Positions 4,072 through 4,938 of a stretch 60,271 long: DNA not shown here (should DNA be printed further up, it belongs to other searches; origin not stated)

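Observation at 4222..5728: Adjacent early genes encode an HDAC-family deacetylase and a proteasome-beta/HslV-like Thr peptidase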

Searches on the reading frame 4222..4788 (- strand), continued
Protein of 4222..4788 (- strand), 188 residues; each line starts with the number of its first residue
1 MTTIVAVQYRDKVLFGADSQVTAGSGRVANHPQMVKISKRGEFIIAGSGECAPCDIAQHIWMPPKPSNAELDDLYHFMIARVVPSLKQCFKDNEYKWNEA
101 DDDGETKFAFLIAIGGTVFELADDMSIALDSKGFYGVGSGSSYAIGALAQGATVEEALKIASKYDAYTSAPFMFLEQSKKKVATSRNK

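Call 44: search_solved_structures(query=A3, max_evalue=0.01, show_alignments=2)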
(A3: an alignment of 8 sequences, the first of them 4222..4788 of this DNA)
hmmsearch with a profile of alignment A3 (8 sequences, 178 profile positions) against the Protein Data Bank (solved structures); distinct sequences matched with E-value up to 0.01: 139 (the best 60 are shown).
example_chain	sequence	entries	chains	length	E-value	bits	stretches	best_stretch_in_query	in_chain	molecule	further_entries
5ovu_A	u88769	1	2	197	5.9e-13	52.2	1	2-174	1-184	BETA-PROTEOBACTERIA PROTEASOME HOMOLOGUE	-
5ovs_A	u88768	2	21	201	1.1e-10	44.9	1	2-170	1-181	BPH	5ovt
4hnz_A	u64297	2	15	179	5e-09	39.4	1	2-170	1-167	HslVU complex proteolytic subunit, putative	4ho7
1m4y_A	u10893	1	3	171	9.1e-09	38.6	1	104-173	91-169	ATP-dependent protease hslV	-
2z3a_A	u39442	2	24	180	4.7e-07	33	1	2-167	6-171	ATP-dependent protease hslV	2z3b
1yyf_D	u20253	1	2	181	4.8e-07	32.9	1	2-167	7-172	ATP-dependent protease hslV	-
3ty6_A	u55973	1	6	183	5.1e-07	32.9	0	125-173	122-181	ATP-dependent protease subunit HslV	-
5ji3_A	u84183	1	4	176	6.6e-07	32.5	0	125-170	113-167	ATP-dependent protease subunit HslV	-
5ji2_A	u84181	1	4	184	8.1e-07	32.2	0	125-170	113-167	ATP-dependent protease subunit HslV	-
7qve_o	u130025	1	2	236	2e-06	30.9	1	2-57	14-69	Proteasome subunit beta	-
1g3i_G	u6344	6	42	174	3.2e-06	30.2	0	128-174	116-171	ATP-DEPENDENT PROTEASE HSLV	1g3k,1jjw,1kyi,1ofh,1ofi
8qys_N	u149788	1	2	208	4.3e-06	29.8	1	2-55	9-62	Proteasome subunit beta type-5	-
9qvx_L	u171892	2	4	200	5e-06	29.6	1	2-55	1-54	Proteasome subunit beta type-5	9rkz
4r3o_L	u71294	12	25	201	5.1e-06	29.6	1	2-55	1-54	Proteasome subunit beta type-5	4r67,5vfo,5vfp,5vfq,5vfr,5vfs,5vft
1iru_L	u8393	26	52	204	5.4e-06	29.5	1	2-55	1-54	20S proteasome | PROTEASOME SUBUNIT BETA TYPE-5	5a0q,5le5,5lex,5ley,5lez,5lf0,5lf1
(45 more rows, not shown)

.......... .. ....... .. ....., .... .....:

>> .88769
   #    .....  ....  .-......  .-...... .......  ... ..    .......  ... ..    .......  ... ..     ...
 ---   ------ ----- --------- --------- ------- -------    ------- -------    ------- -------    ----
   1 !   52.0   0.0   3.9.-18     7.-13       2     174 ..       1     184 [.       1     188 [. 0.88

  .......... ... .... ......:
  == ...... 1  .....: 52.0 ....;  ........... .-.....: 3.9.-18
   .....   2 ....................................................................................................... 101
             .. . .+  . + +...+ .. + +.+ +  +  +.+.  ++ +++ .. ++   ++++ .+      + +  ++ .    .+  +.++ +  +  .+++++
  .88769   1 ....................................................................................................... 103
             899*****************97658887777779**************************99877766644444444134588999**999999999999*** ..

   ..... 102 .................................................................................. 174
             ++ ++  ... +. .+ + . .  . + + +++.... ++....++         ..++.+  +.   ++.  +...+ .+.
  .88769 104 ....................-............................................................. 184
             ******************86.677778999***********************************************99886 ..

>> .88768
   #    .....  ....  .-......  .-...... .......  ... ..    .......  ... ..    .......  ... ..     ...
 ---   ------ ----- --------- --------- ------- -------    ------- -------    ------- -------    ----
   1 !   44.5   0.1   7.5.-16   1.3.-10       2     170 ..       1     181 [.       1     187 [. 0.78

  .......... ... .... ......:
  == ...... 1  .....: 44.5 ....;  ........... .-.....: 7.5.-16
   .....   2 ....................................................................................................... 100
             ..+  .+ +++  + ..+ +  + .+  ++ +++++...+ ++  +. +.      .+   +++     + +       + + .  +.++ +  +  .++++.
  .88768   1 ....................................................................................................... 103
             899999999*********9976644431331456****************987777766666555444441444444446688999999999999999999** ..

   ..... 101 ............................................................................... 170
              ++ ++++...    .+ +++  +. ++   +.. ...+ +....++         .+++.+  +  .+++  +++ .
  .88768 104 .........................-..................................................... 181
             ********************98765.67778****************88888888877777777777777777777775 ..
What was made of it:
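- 4222..4788 (-): Proteasome-like N-terminal-nucleophile Thr peptidase, 188 aa, BPH/HslV group, no propeptide (starts MTT). The profile matches BPH 5ovu at 5.9e-13 over its full length and the best HslV at 5e-9 (call 44).
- On Proteasome-like Ntn hydrolases (PF00227): The profile of eight alleles matches BPH over its full length at 5.9e-13 (call 44).
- On HslV (ATP-dependent HslVU protease subunit): BPH scores better than any HslV (call 44).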

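Call 68: search_protein_families(library=padloc, proteins=[window:4222-4788:-], max_evalue=0.001)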
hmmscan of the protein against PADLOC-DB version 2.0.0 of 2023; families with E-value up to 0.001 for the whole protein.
window:4222-4788:- (188 aa): 0 families

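Call 82: search_protein_representatives(alignment_id=A2)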
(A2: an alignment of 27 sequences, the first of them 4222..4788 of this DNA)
Query: 27 sequences, 186 profile positions. Proteins with E-value up to 0.001 (for the whole library): 5484; up to 1e-10: 1164; up to 1e-30: 37. The best 150 are listed.
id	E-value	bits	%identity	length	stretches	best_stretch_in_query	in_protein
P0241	5.4e-74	263.9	-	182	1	1-177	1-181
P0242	7.5e-69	247.2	-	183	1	1-183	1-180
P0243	4.7e-62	225.0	-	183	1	1-179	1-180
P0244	1.2e-59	217.1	-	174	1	1-177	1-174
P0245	2.2e-58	213.1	-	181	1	1-178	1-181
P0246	1.3e-53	197.5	-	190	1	1-175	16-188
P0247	1.8e-50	187.3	-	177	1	1-178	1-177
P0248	3.2e-50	186.4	-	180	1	1-177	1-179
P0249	8.5e-50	185.1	-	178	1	1-178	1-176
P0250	7.2e-49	182.0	-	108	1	78-183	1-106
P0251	2.5e-47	177.0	-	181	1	1-176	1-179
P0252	4.5e-47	176.2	-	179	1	1-178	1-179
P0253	1.9e-45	170.9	-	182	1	1-177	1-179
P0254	3.4e-44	166.8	-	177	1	1-177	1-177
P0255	6.1e-43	162.7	-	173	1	1-174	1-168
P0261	4.4e-40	153.4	-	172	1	1-171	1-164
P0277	4.8e-31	123.9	-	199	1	1-178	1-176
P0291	7.1e-28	113.6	-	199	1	1-161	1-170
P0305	1.6e-25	105.9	-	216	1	1-179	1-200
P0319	5.2e-24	101.0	-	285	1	1-178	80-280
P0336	2.1e-22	95.7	-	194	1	1-176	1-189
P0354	8.9e-21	90.4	-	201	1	1-178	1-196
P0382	2.3e-19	85.8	-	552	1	1-164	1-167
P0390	3.8e-19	85.1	-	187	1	1-149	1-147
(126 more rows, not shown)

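Call 83: list_cluster_members(proteins=[P0246, P0261, P0277, P0291, P0305, P0319, P0336, P0354, P0382, P0390])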
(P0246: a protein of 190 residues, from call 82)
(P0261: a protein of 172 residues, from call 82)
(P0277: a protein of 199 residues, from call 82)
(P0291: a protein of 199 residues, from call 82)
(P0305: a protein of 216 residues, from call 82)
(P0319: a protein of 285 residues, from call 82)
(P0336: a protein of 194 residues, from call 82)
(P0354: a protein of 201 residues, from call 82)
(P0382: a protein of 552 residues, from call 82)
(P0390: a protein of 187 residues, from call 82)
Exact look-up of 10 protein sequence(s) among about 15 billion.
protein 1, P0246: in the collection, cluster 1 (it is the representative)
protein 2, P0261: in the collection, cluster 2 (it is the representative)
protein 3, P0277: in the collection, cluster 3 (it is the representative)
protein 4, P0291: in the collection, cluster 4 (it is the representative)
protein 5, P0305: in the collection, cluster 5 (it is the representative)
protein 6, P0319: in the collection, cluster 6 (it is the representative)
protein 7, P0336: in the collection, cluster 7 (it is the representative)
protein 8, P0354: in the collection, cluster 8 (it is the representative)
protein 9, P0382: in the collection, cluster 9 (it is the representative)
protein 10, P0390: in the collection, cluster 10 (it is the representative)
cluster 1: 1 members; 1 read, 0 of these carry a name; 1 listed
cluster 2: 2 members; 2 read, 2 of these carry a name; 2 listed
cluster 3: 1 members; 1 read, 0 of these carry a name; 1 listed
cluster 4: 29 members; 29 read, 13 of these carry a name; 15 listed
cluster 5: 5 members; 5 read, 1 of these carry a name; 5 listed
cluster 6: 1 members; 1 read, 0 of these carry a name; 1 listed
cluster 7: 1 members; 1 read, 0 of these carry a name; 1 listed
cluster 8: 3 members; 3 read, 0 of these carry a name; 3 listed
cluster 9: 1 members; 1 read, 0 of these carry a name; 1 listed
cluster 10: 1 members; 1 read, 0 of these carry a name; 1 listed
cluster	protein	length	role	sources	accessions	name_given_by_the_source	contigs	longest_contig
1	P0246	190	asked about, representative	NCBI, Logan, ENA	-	-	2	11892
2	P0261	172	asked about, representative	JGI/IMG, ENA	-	ATP-dependent protease HslVU (ClpYQ) peptidase subunit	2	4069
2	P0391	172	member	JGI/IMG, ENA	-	ATP-dependent protease HslVU (ClpYQ) peptidase subunit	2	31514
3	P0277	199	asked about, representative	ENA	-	-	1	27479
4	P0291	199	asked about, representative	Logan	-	-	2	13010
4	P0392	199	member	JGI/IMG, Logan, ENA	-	ATP-dependent protease HslVU (ClpYQ) peptidase subunit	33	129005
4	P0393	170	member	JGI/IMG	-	ATP-dependent protease HslVU (ClpYQ) peptidase subunit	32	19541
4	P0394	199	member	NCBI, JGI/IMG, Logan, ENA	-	ATP-dependent protease HslVU (ClpYQ) peptidase subunit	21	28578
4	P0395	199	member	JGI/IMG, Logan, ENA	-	ATP-dependent protease HslVU (ClpYQ) peptidase subunit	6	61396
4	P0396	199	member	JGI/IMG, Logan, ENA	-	ATP-dependent protease HslVU (ClpYQ) peptidase subunit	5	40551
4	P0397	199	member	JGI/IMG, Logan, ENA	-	ATP-dependent protease HslVU (ClpYQ) peptidase subunit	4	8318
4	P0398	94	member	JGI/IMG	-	ATP-dependent protease HslVU (ClpYQ) peptidase subunit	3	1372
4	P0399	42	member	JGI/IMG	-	hypothetical protein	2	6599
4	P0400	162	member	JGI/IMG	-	ATP-dependent protease HslVU (ClpYQ) peptidase subunit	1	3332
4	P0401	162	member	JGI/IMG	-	ATP-dependent protease HslVU (ClpYQ) peptidase subunit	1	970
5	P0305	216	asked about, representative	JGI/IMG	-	-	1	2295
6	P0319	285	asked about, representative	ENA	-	-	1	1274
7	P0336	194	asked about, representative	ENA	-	-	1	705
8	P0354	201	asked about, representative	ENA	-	-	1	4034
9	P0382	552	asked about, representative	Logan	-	-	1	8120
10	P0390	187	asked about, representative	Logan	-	-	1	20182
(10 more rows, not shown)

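Call 91: find_related_loci(query=L105:10001-10543:+, collection=viral_contigs, flank=5000)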
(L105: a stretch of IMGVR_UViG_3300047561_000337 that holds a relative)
Query L105:10001-10543:+ (180 aa) in viral_contigs; peptide patterns used: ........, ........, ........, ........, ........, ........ (x = any residue, [..] = any of these).
598 stretches matched a pattern; 586 encode a relative of the query (tblastn E <= 1e-3); the best 80 are kept; 80 distinct loci.
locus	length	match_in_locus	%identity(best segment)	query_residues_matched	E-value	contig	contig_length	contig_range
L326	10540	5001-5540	100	1-180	8e-123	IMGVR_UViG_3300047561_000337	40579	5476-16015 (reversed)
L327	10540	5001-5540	100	1-180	8e-123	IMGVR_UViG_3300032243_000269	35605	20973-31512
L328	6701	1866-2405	87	1-180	7e-111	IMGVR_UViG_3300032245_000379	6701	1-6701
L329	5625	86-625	87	1-180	3e-110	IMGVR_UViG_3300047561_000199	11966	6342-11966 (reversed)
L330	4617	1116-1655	87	1-180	1e-110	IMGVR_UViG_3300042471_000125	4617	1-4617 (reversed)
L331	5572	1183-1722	87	1-180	3e-110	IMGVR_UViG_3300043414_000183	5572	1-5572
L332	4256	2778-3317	87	1-180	5e-111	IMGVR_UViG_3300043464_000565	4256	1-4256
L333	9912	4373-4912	87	1-180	5e-110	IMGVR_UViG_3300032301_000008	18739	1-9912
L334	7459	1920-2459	87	1-180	5e-110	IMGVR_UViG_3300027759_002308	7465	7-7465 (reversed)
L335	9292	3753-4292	87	1-180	5e-110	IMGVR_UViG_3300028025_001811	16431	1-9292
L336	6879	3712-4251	86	1-180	6e-110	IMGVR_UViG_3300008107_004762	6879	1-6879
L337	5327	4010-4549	86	1-180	4e-110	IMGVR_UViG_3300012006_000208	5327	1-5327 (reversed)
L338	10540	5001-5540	87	1-180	6e-110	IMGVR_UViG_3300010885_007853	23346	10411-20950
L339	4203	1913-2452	86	1-180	9e-111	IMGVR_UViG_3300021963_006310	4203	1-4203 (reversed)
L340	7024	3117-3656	86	1-180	5e-110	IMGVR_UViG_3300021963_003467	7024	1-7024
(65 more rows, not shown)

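Call 92: find_related_loci(query=L110:6001-6537:+, collection=viral_contigs, flank=5000)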
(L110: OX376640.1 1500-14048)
Query L110:6001-6537:+ (178 aa) in viral_contigs; peptide patterns used: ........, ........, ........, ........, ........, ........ (x = any residue, [..] = any of these).
241 stretches matched a pattern; 144 encode a relative of the query (tblastn E <= 1e-3); the best 80 are kept; 80 distinct loci.
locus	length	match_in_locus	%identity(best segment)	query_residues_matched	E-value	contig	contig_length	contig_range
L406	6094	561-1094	92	1-178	1e-111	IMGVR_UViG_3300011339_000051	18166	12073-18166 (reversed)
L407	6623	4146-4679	91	1-178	5e-111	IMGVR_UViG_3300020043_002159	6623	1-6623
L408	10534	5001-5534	91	1-178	4e-111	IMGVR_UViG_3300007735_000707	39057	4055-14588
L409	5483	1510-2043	90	1-178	5e-110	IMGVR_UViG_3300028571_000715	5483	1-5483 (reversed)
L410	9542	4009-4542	87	1-178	2e-105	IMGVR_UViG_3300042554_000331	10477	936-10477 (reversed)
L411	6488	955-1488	87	1-178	2e-105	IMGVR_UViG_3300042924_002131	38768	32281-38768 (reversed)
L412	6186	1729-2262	87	1-178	6e-105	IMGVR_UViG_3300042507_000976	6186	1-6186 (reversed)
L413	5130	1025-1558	87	1-178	9e-105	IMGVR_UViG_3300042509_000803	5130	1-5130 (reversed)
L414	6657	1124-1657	87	1-178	1e-104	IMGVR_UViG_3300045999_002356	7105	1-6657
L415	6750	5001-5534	87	1-178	1e-104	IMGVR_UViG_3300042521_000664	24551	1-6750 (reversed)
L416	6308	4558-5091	87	1-178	1e-104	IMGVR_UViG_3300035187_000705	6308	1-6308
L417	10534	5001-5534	87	1-178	1e-104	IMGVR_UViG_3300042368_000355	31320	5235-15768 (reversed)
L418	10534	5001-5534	77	1-178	2e-95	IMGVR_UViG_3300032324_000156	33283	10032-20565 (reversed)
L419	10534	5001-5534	76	1-178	4e-95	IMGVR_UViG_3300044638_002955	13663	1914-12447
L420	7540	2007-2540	76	1-178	4e-95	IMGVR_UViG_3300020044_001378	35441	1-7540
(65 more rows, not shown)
